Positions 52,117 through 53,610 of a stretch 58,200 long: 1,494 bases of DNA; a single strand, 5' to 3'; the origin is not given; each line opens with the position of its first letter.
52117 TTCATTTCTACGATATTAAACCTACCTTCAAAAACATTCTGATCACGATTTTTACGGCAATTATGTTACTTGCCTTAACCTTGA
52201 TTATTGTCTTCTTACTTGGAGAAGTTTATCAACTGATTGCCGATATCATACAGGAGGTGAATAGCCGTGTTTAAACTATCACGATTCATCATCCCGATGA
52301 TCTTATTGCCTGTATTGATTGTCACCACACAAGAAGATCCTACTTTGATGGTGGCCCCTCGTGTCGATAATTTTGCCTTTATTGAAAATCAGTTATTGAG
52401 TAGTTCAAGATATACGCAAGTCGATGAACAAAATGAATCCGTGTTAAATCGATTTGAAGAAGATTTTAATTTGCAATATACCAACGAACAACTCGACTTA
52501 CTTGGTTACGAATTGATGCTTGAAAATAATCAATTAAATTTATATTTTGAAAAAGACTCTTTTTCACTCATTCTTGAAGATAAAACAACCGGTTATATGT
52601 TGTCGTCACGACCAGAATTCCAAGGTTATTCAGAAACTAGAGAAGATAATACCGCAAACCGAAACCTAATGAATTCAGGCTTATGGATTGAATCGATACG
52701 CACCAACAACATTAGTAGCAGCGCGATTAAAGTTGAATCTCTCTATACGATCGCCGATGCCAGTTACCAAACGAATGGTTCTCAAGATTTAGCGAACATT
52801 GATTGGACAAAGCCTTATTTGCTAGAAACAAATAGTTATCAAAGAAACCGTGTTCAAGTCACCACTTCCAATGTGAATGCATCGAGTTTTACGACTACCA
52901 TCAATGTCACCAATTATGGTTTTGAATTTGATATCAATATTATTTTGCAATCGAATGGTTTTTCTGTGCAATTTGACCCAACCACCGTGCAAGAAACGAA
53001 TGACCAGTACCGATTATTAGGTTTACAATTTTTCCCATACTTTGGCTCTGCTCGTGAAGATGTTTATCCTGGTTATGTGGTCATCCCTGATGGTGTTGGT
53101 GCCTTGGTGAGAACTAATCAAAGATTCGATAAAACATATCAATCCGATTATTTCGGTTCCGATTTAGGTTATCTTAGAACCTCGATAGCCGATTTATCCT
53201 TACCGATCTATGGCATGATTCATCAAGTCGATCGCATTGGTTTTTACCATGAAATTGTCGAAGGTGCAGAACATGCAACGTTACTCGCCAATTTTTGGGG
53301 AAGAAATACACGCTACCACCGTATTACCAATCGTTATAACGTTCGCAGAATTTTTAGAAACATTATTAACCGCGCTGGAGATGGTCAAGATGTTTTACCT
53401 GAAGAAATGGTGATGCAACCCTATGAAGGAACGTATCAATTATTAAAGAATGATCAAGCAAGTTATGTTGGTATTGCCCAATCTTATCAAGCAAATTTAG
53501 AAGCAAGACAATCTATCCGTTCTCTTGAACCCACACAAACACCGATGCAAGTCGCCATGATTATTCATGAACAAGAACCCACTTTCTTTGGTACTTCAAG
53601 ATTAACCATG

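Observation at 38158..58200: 20-kb single-strand glycan locus with known beta-glucan parts around an uncharacterised three-gene core, two ABC permease pairs, and no ATPase or regulator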

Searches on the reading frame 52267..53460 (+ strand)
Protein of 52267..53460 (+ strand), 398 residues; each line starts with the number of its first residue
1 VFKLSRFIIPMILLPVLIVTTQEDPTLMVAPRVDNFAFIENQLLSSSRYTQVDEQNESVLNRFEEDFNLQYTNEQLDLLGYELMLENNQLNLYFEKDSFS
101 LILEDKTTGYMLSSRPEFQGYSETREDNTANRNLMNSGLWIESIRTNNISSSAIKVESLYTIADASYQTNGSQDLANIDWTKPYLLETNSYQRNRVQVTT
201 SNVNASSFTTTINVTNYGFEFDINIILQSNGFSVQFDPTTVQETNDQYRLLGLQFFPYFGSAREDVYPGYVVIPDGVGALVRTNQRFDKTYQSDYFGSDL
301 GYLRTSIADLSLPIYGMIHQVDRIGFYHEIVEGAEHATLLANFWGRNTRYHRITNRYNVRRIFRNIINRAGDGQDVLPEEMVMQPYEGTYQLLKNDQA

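Call 60: search_protein_families(library=pfam, proteins=[window:52267-53460:+], max_evalue=5)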
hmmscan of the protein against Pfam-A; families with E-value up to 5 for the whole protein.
window:52267-53460:+ (398 aa): 1 family
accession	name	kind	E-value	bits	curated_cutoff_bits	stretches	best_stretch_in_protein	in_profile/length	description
PF18952.6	DUF5696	-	1e-30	107.3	25.6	1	205-398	8-209/612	Family of unknown function (DUF5696)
